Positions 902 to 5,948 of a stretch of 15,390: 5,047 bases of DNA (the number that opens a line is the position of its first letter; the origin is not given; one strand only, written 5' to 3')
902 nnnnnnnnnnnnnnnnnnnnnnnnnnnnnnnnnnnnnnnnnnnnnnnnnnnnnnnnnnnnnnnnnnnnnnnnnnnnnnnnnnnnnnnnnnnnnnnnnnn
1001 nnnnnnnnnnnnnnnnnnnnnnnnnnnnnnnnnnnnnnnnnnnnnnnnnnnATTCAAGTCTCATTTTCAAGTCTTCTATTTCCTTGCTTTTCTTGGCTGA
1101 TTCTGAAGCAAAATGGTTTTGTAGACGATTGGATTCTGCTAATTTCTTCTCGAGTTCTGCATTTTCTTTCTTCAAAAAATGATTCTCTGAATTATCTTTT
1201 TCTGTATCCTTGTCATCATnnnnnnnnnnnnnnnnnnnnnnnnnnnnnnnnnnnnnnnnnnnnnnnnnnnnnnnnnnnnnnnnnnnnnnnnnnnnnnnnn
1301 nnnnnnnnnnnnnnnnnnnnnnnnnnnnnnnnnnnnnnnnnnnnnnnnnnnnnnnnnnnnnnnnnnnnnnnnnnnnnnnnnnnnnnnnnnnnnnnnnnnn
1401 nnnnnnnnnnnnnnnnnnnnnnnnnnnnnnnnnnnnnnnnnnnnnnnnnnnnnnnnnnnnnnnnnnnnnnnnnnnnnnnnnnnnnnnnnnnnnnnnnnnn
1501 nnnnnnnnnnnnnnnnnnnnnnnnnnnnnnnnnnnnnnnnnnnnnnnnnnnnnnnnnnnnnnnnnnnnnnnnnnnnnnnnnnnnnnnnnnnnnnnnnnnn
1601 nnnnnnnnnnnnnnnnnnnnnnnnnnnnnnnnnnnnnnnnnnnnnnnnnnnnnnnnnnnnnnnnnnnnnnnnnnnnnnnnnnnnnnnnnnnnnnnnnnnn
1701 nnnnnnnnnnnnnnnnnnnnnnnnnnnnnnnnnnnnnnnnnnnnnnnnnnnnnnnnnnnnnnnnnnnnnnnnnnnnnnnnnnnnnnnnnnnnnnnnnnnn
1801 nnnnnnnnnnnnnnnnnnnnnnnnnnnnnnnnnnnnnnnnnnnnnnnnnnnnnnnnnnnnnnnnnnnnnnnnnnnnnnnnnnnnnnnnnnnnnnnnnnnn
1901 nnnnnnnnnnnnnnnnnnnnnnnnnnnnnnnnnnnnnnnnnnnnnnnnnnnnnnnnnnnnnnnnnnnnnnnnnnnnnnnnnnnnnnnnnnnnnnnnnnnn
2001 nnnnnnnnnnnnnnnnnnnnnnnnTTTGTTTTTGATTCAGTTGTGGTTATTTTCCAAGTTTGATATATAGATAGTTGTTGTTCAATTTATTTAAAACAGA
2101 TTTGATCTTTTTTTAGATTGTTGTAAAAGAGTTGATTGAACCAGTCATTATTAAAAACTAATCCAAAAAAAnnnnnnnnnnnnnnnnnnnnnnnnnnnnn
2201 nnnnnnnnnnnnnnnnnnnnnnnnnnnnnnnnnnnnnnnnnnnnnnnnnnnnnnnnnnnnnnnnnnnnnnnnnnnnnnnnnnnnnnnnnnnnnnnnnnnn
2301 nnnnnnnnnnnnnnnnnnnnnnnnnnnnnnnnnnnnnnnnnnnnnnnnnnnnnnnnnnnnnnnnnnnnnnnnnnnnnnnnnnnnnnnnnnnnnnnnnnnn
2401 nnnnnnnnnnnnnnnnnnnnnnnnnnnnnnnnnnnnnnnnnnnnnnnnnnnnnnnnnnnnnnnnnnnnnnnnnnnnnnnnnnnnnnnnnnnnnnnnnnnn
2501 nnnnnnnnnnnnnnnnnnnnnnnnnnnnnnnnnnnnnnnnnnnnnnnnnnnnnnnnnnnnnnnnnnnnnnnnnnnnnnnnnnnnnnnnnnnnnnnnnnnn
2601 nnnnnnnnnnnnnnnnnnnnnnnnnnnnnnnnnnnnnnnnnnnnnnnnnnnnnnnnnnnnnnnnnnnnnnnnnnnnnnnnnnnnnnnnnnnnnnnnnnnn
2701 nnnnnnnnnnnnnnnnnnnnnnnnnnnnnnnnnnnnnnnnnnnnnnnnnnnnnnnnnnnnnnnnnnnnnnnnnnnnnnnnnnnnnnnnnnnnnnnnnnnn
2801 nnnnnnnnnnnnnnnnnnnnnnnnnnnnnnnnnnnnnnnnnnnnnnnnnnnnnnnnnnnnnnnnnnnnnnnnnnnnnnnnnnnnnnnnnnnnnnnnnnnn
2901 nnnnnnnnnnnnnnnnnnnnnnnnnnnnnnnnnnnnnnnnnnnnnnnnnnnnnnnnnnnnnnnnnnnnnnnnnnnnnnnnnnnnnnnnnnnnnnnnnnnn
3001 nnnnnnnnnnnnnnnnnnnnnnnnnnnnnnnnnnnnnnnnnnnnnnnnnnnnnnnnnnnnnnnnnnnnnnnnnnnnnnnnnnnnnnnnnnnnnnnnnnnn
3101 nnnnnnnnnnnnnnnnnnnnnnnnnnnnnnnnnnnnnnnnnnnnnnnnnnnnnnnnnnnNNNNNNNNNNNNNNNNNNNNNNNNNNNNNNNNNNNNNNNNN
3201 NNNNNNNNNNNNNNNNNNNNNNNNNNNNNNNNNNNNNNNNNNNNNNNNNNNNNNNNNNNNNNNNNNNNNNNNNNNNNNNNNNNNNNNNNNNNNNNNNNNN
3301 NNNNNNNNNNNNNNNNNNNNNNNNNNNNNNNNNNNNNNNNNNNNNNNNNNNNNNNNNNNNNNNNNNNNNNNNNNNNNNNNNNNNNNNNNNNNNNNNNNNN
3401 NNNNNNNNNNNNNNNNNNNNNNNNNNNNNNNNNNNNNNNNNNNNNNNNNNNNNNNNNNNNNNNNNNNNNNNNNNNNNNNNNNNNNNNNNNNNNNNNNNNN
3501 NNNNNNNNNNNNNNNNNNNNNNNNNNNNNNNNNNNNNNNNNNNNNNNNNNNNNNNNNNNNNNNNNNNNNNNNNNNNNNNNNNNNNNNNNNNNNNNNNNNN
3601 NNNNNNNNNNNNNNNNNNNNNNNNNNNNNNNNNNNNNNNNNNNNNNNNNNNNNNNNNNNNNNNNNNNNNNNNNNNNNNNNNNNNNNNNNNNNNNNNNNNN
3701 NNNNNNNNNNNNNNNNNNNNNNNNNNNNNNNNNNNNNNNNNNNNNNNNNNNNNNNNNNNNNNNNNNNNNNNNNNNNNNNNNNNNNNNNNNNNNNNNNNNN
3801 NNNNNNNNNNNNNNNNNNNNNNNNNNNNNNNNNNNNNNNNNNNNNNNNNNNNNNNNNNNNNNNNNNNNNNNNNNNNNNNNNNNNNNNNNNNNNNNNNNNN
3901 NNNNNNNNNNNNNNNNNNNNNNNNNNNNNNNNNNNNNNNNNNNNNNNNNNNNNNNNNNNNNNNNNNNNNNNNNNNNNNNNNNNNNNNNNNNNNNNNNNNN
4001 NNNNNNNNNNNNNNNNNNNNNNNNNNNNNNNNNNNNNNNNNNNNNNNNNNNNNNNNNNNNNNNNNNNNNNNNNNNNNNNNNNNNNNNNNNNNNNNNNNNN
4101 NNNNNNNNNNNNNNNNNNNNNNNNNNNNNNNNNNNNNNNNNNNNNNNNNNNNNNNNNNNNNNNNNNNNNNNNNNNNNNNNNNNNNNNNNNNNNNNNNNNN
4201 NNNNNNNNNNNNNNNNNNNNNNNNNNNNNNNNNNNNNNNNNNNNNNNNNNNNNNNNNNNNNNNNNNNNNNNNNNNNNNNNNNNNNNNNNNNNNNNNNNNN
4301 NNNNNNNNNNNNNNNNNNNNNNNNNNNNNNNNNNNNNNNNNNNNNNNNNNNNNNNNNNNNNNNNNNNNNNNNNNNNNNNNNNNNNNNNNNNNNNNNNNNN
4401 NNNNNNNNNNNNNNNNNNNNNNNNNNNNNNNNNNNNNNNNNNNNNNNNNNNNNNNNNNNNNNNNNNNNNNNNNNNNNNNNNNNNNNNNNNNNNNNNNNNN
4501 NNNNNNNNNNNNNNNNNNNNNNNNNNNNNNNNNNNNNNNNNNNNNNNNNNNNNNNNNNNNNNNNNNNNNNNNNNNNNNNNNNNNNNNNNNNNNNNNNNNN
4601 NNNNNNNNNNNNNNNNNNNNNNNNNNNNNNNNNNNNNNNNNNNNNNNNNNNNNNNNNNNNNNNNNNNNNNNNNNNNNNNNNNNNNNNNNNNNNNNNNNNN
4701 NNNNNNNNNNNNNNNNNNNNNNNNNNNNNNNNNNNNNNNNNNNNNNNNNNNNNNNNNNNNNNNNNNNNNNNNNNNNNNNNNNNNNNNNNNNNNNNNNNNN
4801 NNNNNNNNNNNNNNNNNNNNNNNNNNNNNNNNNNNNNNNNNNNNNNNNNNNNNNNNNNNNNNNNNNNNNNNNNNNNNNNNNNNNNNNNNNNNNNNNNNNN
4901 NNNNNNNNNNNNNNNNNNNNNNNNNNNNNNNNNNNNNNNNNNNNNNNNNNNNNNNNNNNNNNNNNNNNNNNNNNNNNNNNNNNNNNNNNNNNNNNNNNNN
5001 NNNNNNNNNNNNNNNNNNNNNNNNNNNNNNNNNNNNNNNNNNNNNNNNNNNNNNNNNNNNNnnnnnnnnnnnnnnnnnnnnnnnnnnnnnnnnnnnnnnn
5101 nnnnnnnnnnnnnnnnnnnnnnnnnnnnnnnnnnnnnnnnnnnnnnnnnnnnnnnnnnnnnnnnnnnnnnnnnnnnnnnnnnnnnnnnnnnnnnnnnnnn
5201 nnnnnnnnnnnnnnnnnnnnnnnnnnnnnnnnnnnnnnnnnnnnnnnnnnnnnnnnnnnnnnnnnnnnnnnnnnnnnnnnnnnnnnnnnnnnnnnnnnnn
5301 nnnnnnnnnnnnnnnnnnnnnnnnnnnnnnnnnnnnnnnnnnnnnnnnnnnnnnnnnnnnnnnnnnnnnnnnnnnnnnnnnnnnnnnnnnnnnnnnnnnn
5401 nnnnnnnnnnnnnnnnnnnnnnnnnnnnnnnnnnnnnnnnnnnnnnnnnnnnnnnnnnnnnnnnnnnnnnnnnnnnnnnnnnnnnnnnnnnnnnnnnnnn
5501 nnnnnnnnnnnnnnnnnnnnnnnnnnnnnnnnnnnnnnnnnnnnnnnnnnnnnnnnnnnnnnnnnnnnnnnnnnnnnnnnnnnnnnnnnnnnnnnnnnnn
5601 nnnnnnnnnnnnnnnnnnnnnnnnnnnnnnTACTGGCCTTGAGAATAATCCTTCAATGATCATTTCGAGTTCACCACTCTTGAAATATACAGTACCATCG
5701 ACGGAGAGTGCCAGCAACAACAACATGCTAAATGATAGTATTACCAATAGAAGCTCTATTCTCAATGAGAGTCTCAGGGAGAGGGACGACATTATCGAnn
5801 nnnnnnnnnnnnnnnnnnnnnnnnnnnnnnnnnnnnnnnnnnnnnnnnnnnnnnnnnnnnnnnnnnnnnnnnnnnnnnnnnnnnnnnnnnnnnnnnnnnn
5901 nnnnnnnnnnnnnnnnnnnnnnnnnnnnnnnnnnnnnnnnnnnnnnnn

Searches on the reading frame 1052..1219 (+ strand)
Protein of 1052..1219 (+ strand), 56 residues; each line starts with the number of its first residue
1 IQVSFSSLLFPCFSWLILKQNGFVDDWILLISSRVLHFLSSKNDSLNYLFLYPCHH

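Call 48: search_protein_families(library=pfam, max_evalue=10, proteins=[window:1052-1219:+])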
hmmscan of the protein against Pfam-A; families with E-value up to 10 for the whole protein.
seq(56 aa): 0 families

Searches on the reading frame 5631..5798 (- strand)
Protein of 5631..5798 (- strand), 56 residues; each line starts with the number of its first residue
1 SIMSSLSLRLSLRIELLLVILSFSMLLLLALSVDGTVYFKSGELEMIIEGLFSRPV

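Call 48: search_protein_families(library=pfam, max_evalue=10, proteins=[window:5631-5798:-])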
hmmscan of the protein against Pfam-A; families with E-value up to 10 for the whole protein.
seq(56 aa): 1 family
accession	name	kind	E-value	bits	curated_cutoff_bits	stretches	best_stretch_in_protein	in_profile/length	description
PF03954.19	Lectin_N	-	0.045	14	28.3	1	4-35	25-56/140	Hepatic lectin, N-terminal domain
